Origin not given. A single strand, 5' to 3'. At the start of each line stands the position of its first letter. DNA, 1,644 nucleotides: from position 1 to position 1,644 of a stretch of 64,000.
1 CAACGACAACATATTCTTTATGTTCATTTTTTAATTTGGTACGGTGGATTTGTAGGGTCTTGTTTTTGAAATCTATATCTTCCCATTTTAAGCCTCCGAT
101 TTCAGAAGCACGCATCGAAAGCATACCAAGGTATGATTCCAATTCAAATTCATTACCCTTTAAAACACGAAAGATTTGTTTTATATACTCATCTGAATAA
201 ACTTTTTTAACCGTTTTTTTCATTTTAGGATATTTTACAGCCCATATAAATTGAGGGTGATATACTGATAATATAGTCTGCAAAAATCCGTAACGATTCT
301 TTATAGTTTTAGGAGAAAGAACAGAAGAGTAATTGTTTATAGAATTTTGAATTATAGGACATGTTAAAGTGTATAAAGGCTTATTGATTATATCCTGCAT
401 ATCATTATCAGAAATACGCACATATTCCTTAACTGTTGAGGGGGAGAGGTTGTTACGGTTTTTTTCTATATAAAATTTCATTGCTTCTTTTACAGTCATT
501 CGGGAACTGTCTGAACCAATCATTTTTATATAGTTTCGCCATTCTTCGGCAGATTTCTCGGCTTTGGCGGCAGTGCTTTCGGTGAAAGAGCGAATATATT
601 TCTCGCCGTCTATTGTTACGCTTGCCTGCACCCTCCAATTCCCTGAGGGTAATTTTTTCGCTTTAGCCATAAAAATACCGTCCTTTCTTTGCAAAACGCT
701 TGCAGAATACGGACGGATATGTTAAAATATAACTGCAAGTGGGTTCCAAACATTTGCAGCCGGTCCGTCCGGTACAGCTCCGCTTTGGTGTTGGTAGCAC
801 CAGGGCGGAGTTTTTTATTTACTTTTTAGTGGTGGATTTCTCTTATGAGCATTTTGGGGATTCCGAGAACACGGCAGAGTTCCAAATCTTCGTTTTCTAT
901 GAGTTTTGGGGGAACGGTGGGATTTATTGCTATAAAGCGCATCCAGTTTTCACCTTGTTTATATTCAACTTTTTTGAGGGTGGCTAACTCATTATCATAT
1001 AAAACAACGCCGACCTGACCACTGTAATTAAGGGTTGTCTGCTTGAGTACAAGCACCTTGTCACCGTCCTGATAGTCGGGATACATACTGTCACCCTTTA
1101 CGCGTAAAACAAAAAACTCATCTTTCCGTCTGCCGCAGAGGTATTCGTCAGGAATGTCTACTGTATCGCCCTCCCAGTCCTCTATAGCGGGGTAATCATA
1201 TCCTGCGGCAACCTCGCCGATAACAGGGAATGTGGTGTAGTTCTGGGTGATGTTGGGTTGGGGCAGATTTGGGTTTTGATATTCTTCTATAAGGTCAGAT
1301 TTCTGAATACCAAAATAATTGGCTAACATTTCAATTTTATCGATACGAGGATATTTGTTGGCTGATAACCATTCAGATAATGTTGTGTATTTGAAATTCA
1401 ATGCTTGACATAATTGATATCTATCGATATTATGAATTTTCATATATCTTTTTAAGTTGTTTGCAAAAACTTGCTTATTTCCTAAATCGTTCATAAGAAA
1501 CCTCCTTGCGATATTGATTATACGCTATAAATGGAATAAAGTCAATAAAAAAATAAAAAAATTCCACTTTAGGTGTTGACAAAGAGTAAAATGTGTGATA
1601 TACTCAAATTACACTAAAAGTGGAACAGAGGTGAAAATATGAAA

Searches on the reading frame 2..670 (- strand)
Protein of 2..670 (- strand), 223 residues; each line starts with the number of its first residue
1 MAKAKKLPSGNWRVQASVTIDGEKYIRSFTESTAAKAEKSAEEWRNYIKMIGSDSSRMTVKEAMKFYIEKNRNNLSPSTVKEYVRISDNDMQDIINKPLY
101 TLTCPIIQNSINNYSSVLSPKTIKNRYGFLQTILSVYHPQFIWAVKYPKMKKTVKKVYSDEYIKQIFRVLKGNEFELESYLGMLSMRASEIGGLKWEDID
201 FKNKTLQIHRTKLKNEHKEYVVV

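Call 101: search_solved_structures(query=window:2-670:-, max_evalue=0.01)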
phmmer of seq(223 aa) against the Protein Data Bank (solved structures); distinct sequences matched with E-value up to 0.01: 0.

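Call 102: search_protein_families(library=pfam, proteins=[window:2-670:-], max_evalue=0.001)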
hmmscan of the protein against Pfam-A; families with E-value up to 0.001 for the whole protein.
seq(223 aa): 1 family
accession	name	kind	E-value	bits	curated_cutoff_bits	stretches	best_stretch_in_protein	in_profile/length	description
PF00589.27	Phage_integrase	-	2.4e-06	27.8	27.1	1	185-217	35-67/172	Phage integrase family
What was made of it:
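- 1..690 (-): N-terminal part of a tyrosine integrase gene that runs off the left end of the window (left end of the prophage). Pfam Phage_integrase E=2.4e-6, above the gathering score (call 102).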

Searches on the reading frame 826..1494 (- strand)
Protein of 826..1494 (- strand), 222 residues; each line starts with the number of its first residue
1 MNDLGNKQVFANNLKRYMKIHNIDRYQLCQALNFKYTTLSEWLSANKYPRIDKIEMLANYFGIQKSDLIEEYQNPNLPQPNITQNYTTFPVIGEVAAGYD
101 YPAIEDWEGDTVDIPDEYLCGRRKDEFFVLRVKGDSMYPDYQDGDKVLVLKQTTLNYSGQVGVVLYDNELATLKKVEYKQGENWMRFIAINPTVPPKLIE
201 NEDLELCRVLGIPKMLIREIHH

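Call 31: find_encoding_contigs(protein=window:826-1494:-, flank=10000, max_places=3)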
Protein window:826-1494:- (222 aa): no gene with exactly this product is on record in the collection.

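Call 102: search_protein_families(library=pfam, proteins=[window:826-1494:-], max_evalue=0.001)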
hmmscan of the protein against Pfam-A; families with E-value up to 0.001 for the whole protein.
window:826-1494:- (222 aa): 2 families
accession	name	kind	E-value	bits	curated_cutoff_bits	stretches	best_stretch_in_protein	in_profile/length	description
PF00717.28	Peptidase_S24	-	1.7e-18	66.8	23.3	1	90-206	1-111/116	Peptidase S24-like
PF13443.12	HTH_26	-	2.4e-09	37.8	22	1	13-70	1-59/63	Cro/C1-type HTH DNA-binding domain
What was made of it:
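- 826..1494 (-): cI-like repressor (HTH + Peptidase_S24). Pfam Peptidase_S24 1.7e-18 and HTH_26 2.4e-9 (call 102).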
